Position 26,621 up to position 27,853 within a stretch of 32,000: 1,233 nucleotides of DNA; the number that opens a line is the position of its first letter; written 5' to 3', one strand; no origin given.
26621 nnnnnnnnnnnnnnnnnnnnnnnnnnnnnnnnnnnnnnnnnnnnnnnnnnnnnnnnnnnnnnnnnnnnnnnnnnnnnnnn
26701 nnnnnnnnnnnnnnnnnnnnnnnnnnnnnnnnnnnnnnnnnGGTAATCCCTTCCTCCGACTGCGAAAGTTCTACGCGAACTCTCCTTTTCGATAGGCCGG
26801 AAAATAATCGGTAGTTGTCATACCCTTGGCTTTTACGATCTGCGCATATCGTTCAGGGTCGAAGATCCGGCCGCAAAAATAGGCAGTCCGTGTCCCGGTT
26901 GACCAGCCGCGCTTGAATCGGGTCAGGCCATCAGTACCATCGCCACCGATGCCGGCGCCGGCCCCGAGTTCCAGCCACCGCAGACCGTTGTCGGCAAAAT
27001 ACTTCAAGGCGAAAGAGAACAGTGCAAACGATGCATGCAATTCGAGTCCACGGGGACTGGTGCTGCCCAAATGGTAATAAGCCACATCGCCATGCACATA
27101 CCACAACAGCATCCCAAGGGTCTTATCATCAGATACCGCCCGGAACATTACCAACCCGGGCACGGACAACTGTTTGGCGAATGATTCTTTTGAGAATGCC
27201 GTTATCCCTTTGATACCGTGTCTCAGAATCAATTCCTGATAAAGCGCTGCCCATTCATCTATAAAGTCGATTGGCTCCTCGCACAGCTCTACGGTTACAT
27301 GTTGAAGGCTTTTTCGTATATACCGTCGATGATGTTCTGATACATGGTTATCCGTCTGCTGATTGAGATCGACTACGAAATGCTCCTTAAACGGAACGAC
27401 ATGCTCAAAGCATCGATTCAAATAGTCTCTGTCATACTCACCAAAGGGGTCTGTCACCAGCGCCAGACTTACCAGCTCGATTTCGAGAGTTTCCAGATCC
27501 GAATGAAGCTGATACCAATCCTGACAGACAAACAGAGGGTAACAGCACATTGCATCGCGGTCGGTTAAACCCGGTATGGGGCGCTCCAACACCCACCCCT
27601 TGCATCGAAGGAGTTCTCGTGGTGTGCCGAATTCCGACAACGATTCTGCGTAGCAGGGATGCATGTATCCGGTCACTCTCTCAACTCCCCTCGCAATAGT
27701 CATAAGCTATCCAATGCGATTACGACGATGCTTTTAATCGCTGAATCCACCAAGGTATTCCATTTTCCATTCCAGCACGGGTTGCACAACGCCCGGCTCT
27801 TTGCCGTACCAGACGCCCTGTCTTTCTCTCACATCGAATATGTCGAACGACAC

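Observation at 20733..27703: Carrier-protein-dependent aminoacyl/acyl tailoring cassette inside a polysaccharide export module (candidate novel glycan decoration pathway)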

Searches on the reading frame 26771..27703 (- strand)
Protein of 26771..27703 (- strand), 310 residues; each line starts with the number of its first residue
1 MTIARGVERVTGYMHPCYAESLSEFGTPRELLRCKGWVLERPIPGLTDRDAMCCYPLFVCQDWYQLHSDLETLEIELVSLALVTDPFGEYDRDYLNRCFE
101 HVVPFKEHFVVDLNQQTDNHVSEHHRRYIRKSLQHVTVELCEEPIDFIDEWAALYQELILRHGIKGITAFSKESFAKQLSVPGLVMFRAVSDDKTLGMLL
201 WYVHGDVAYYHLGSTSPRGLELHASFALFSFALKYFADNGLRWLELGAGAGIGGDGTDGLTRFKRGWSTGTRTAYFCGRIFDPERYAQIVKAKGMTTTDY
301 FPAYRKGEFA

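Call 6: search_protein_families(library=pfam, proteins=[window:26771-27703:-], max_evalue=0.01)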
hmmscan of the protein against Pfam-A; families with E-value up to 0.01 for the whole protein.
window:26771-27703:- (310 aa): 1 family
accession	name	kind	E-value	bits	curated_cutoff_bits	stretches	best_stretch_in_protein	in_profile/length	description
PF13480.13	Acetyltransf_6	-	9e-10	39.3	22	1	125-250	7-138/143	Acetyltransferase (GNAT) domain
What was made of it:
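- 26771..27703 (-): FemX/MprF-fold tandem-GNAT transferase (Gura_2357), probably aminoacyl-tRNA-dependent. PF13480 39 bits against 22 (call 6).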

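Call 7: search_protein_families(library=ncbifam, proteins=[window:26771-27703:-], max_evalue=0.001)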
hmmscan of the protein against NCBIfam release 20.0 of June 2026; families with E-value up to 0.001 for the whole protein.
window:26771-27703:- (310 aa): 0 families
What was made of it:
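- On XrtA/PEP-CTERM FemAB (TIGR03019): 26771-27703 has no NCBIfam hit (call 7).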

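Call 36: search_solved_structures(query=window:26771-27703:-, max_evalue=1)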
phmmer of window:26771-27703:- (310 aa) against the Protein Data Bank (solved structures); distinct sequences matched with E-value up to 1: 2.
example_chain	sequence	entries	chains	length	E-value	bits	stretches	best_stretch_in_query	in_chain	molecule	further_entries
3mg9_A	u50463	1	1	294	0.43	12.7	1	230-254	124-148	TEG12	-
3mgb_A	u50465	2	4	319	0.43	12.7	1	230-254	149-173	TEG12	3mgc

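Call 51: find_homologous_proteins(query=window:26771-27703:-, max_evalue=0.00001)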
Query window:26771-27703:- (310 aa): 4133 proteins with E <= 0.00001 among 5892 candidates; the best 120 are listed.
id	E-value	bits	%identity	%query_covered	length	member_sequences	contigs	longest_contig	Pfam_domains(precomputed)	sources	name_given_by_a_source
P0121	1.7e-215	732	100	100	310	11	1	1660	PF13480.14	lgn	-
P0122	2.1e-207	706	100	96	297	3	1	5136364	PF13480.14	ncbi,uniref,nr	ncbi:hypothetical protein Gura_2357 [Geotalea uraniireducens Rf4]|uniref:BioF2-like acetyltransferas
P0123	1.2e-170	585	79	97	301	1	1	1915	PF13480.14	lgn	-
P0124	7.2e-158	543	73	98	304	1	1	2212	PF13480.14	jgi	jgi:hypothetical protein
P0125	2.8e-155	534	74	96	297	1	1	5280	PF13480.14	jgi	jgi:hypothetical protein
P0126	2.6e-141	488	69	97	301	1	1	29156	PF13480.14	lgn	-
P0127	2.1e-140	485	69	98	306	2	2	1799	PF13480.14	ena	-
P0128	5.8e-139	481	68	98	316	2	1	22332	PF13480.14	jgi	-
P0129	6.0e-139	481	69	97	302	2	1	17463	PF13480.14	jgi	jgi:hypothetical protein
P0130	3.0e-138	478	67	97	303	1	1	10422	PF13480.14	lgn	-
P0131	4.4e-138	478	70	97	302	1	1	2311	PF13480.14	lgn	-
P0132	7.3e-138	477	68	97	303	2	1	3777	PF13480.14,PF02388.23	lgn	-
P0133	1.8e-137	476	67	96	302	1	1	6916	PF13480.14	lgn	-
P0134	1.2e-136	473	68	98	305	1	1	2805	PF13480.14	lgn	-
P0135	1.6e-136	473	66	98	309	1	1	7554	PF13480.14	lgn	-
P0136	3.6e-136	471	67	97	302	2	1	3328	PF13480.14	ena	-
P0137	1.4e-135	470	66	97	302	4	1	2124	PF13480.14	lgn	-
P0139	1.0e-134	467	65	98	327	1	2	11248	PF13480.14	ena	-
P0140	2.5e-134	465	66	97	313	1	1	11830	PF13480.14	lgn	-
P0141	1.8e-133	463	64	97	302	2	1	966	PF13480.14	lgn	-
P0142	2.0e-133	462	64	97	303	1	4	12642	PF13480.14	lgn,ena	-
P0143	2.6e-133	462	66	97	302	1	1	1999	PF13480.14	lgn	-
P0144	2.9e-133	462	65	97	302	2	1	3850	PF13480.14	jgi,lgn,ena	-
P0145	3.3e-133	462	65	97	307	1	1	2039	PF13480.14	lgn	-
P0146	6.9e-133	461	65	97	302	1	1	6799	PF13480.14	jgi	-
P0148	1.5e-132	460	64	98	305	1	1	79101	PF13480.14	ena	-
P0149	4.0e-132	458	64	97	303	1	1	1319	PF13480.14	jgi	jgi:hypothetical protein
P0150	5.2e-132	458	65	97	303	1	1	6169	PF13480.14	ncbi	-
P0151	6.1e-132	458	65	98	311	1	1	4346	PF13480.14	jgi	jgi:hypothetical protein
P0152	6.3e-132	458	65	97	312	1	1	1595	PF13480.14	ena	-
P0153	7.0e-132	457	64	96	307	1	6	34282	PF13480.14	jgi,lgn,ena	-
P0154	1.1e-131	457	66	97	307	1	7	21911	PF13480.14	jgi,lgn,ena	jgi:hypothetical protein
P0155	1.7e-131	456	64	97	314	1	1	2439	PF13480.14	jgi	jgi:hypothetical protein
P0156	1.7e-131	456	65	97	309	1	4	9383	PF13480.14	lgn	-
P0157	3.3e-131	455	65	98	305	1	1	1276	PF13480.14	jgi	jgi:hypothetical protein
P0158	3.6e-131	455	65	97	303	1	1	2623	PF13480.14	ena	-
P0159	3.9e-131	455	63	98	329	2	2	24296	PF13480.14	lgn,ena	-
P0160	4.0e-131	455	65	98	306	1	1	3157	PF13480.14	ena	-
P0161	5.0e-131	455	64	99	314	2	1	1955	PF13480.14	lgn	-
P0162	5.4e-131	454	66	97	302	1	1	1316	PF13480.14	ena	-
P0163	5.6e-131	454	64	97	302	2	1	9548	PF13480.14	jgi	jgi:hypothetical protein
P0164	6.1e-131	454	65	97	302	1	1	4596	PF13480.14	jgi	jgi:hypothetical protein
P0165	7.6e-131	454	62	98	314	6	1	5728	PF13480.14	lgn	-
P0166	7.6e-131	454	64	97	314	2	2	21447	PF13480.14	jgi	jgi:Acetyltransferase (GNAT) domain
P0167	8.7e-131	454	64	97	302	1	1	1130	PF13480.14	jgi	jgi:hypothetical protein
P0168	9.9e-131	454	63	97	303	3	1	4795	PF13480.14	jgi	-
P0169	1.7e-130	453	64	100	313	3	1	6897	PF13480.14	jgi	-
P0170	1.8e-130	453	63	97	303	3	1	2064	PF13480.14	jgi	jgi:hypothetical protein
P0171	3.5e-130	452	64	98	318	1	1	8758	PF13480.14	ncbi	-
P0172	3.9e-130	452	63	96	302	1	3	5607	PF13480.14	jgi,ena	-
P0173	9.0e-130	450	67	96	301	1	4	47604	PF13480.14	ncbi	-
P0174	1.4e-129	450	62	99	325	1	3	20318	PF13480.14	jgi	jgi:hypothetical protein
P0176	1.9e-129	449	65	98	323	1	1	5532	PF13480.14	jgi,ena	-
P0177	2.2e-129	449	63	97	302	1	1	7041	PF13480.14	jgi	jgi:hypothetical protein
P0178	2.6e-129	449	62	99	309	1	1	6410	PF13480.14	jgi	jgi:hypothetical protein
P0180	3.5e-129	449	65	97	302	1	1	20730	PF13480.14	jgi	jgi:hypothetical protein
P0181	4.1e-129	448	62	97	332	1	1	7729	PF13480.14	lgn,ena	-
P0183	4.8e-129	448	62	97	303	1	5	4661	PF13480.14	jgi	jgi:hypothetical protein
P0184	6.6e-129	448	62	98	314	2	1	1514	PF13480.14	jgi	jgi:hypothetical protein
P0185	6.9e-129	448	64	97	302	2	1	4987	PF13480.14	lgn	-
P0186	7.9e-129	447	64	97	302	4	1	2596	PF13480.14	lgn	-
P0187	8.2e-129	447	61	100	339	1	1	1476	PF13480.14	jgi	jgi:hypothetical protein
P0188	1.2e-128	447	65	97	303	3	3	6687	PF13480.14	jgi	-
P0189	2.0e-128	446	64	97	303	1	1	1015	PF13480.14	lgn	-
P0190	2.4e-128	446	64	97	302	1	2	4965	PF13480.14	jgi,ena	-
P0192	3.0e-128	445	63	97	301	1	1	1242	PF13480.14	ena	-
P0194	4.5e-128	445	64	97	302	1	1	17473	PF13480.14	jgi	jgi:hypothetical protein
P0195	4.9e-128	445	61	98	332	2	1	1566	PF13480.14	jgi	jgi:hypothetical protein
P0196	1.1e-127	444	65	97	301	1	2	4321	PF13480.14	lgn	-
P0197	1.6e-127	443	62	97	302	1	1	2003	PF13480.14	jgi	-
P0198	2.2e-127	443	62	97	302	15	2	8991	PF13480.14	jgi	jgi:hypothetical protein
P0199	2.9e-127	442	62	100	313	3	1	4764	PF13480.14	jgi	jgi:hypothetical protein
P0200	4.4e-127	442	62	97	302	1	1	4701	PF13480.14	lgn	-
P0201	4.9e-127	441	64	99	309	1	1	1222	PF13480.14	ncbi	-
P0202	6.1e-127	441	63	98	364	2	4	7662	PF13480.14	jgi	jgi:hypothetical protein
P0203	1.1e-126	440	64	97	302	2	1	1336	PF13480.14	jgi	-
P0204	1.3e-126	440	63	96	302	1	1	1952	PF13480.14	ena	-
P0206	2.5e-126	439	63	97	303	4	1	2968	PF13480.14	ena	-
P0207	3.4e-126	439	64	97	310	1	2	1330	PF13480.14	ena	-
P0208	3.5e-126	439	62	96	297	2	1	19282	PF13480.14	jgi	jgi:hypothetical protein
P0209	4.2e-126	438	61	98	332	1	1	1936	PF13480.14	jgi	jgi:hypothetical protein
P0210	4.5e-126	438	63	96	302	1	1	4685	PF13480.14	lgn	-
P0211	4.8e-126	438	63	96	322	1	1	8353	PF13480.14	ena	-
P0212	5.5e-126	438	62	97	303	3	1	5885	PF13480.14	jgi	-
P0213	5.9e-126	438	63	97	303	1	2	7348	PF13480.14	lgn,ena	-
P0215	6.3e-126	438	65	97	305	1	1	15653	PF13480.14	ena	-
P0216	6.5e-126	438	63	97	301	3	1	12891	PF13480.14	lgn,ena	-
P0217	7.2e-126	438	61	97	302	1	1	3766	PF13480.14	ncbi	ncbi:MAG: GNAT family N-acetyltransferase [bacterium]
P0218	8.3e-126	437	63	95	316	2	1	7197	PF13480.14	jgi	jgi:hypothetical protein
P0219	9.5e-126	437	64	97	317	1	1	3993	PF13480.14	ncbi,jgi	jgi:hypothetical protein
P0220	9.6e-126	437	62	97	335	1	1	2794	PF13480.14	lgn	-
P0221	9.7e-126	437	64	97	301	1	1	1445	PF13480.14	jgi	jgi:hypothetical protein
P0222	1.1e-125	437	64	95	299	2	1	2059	PF13480.14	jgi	-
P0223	1.4e-125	437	62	97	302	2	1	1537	PF13480.14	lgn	-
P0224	1.6e-125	437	64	97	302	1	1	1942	PF13480.14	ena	-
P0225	1.6e-125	436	62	97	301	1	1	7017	PF13480.14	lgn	-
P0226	1.8e-125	436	64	97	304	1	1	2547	PF13480.14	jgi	-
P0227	1.9e-125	436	61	97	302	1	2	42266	PF13480.14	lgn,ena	-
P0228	2.2e-125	436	63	98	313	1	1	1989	PF13480.14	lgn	-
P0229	2.4e-125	436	62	97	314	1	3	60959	PF13480.14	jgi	-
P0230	2.4e-125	436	63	98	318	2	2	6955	PF13480.14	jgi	jgi:hypothetical protein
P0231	2.4e-125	436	64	97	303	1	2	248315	PF13480.14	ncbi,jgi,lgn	jgi:hypothetical protein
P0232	2.6e-125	436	62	98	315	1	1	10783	PF13480.14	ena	-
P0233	2.8e-125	436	62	97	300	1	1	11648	PF13480.14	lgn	-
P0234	2.9e-125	436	62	97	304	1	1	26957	PF13480.14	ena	-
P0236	3.0e-125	436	61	97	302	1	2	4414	PF13480.14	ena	-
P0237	3.5e-125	435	61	97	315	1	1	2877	PF13480.14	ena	-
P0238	3.6e-125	435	60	99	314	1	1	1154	PF13480.14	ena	-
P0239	3.8e-125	435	62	97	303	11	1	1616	PF13480.14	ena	-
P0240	3.9e-125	435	61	97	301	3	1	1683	PF13480.14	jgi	jgi:hypothetical protein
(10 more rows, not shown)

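Call 52: find_encoding_contigs(protein=P0231, flank=8000, max_places=1)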
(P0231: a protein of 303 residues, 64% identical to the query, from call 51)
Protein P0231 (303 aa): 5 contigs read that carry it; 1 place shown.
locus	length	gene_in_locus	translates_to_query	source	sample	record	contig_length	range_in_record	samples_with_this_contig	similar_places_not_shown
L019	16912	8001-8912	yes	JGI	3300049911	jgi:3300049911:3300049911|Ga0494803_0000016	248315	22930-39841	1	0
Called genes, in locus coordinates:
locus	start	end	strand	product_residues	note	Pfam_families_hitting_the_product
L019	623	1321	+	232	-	PF04298:Zn_peptidase_2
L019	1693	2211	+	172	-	PF02357:NusG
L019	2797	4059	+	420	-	PF04932:Wzy_C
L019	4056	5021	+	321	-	PF01073:3Beta_HSD, PF01370:Epimerase, PF02719:Polysacc_synt_2, PF04321:RmlD_sub_bind, PF16363:GDP_Man_Dehyd, PF07993:NAD_binding_4, PF02719:Polysacc_synt_2 (weak)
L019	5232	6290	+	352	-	PF02350:Epimerase_2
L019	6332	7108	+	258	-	PF01061:ABC2_membrane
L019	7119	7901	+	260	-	PF13555:AAA_29 (weak), PF00005:ABC_tran, PF13304:AAA_21 (faint)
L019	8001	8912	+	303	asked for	PF13480:Acetyltransf_6 (weak)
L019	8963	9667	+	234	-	PF25247:LbH_GLGC (faint), PF21711:DCTN5 (weak), PF25087:GMPPB_C, PF25084:LbH_EIF2B, PF00132:Hexapep (weak), PF14602:Hexapep_2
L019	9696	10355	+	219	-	-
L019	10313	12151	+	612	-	-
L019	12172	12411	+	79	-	PF00550:PP-binding (weak)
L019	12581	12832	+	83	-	PF00550:PP-binding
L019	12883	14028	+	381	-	PF02771:Acyl-CoA_dh_N, PF02770:Acyl-CoA_dh_M, PF00441:Acyl-CoA_dh_1, PF08028:Acyl-CoA_dh_2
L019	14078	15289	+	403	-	-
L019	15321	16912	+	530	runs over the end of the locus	PF00501:AMP-binding, PF13193:AMP-binding_C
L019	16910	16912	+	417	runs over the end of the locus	PF00155:Aminotran_1_2 (faint), PF01041:DegT_DnrJ_EryC1, PF01053:Cys_Met_Meta_PP (weak), PF01212:Beta_elim_lyase (weak)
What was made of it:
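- DegT frame (call 52).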

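Call 53: find_encoding_contigs(protein=P0148, flank=8000, max_places=1)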
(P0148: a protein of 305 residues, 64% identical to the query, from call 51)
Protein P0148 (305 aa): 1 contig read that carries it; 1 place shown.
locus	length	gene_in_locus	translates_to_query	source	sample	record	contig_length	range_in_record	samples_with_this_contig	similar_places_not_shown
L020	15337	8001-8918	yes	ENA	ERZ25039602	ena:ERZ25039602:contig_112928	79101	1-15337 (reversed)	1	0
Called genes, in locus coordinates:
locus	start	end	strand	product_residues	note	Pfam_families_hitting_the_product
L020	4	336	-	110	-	-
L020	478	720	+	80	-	PF19588:SxtJ (weak)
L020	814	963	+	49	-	PF19451:DUF5989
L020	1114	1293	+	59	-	PF02543:Carbam_trans_N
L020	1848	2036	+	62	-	-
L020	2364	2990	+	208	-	PF16861:Carbam_trans_C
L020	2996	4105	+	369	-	-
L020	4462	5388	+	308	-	-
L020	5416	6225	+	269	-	PF04488:Gly_transf_sug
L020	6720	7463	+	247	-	PF01041:DegT_DnrJ_EryC1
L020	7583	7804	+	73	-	-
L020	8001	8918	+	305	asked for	PF13480:Acetyltransf_6 (weak)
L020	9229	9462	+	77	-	-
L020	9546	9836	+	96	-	PF01370:Epimerase, PF16363:GDP_Man_Dehyd (weak)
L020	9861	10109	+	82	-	-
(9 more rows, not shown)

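Call 54: find_encoding_contigs(protein=P0229, flank=8000, max_places=1)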
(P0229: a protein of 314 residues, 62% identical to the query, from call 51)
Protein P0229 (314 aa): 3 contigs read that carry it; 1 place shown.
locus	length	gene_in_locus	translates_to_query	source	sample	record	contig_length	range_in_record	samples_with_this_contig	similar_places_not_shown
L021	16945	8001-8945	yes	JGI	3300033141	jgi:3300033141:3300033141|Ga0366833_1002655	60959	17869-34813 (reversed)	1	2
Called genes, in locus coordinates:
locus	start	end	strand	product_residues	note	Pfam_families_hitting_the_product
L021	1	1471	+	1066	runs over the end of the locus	PF01011:PQQ (faint), PF13360:PQQ_2, PF13570:Beta-prop_ACSF4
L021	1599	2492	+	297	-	PF01061:ABC2_membrane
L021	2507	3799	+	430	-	PF00005:ABC_tran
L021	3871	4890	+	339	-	PF00685:Sulfotransfer_1, PF13469:Sulfotransfer_3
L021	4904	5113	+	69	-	-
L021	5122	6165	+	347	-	PF01041:DegT_DnrJ_EryC1 (weak)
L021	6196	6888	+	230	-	PF00398:RrnaAD, PF13489:Methyltransf_23, PF01209:Ubie_methyltran (weak), PF05175:MTS (weak), PF13847:Methyltransf_31, PF08241:Methyltransf_11, PF08242:Methyltransf_12, PF13649:Methyltransf_25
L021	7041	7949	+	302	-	PF13480:Acetyltransf_6 (weak)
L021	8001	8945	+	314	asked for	PF13480:Acetyltransf_6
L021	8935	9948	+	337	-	PF13469:Sulfotransfer_3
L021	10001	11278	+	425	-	PF01041:DegT_DnrJ_EryC1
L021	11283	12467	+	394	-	PF00535:Glycos_transf_2, PF13641:Glyco_tranf_2_3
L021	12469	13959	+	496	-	PF13088:BNR_2 (weak), PF15892:BNR_4 (faint), PF13088:BNR_2 (weak)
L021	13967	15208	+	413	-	PF00535:Glycos_transf_2, PF10111:Glyco_tranf_2_2, PF13641:Glyco_tranf_2_3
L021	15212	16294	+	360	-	PF13506:Glyco_transf_21 (weak), PF00535:Glycos_transf_2, PF10111:Glyco_tranf_2_2 (weak), PF13641:Glyco_tranf_2_3, PF13632:Glyco_trans_2_3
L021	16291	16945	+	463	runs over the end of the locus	PF13439:Glyco_transf_4, PF13579:Glyco_trans_4_4, PF00534:Glycos_transf_1, PF13692:Glyco_trans_1_4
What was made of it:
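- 26771..27703 (-): Co-occurs with DegT without a carrier module in L021 (call 54).
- On FemX/FemAB aminoacyl-tRNA-dependent transferases: The pair with DegT occurs without any carrier module in L021 (call 54), which favours a tRNA donor.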

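Call 58: search_protein_families(library=ncbifam, proteins=[L019:9696-10355:+, L019:10313-12151:+, L019:14078-15289:+], max_evalue=0.00001)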
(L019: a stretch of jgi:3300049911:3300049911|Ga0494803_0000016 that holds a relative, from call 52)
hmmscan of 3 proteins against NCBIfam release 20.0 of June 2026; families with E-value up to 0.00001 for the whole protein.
L019:9696-10355:+ (219 aa): 0 families

L019:10313-12151:+ (612 aa): 2 families
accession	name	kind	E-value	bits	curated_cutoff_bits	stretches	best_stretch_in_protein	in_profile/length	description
TIGR01686.1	FkbH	subfamily_domain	2.3e-90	303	146.65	1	249-575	3-320/323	FkbH domain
TIGR01681.1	HAD-SF-IIIC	subfamily_domain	7.8e-16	59.1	35.75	1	250-372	1-130/132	HAD-IIIC family phosphatase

L019:14078-15289:+ (403 aa): 0 families

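Call 65: predict_structure(alignment_id=A1)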
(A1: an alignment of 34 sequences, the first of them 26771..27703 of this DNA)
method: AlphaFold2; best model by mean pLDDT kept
length: 310 residues; sequences in the alignment: 34
mean_pLDDT: 87.4   pTM: 0.86
mean pLDDT of the five models: 87.4, 87.3, 86.9, 85.0, 81.6
residues with pLDDT >= 90: 207; 70-90: 64; 50-70: 28; < 50: 11
segments of 3 or more residues with pLDDT < 50: 1-7, 307-310
pLDDT, mean of each block of 10 residues (from residue 1): 49 94 92 94 89 86 95 92 93 94 90 79 88 97 97 91 69 93 98 96 95 94 95 94 87 70 88 92 90 75 51
secondary structure, 60 per line:
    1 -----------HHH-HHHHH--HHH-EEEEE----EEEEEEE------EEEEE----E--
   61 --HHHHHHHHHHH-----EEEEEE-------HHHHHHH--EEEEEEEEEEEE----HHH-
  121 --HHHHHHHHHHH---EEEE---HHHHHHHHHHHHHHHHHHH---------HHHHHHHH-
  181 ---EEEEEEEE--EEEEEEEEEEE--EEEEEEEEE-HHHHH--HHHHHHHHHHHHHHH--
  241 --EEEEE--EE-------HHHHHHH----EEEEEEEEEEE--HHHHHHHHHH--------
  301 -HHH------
elements in order: H16-20 E27-31 E36-42 E49-53 H63-73 E79-84 H92-98 E101-112 H123-133 E137-140 H144-162 H172-179 E184-191 E194-204 E207-215 H217-221 H224-238 E243-247 H259-265 E270-280 H283-292
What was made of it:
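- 26771..27703 (-): AlphaFold model pLDDT 87.4 (call 65).
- On FemX/FemAB aminoacyl-tRNA-dependent transferases: Model pLDDT 87.4 and pTM 0.86 (call 65).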
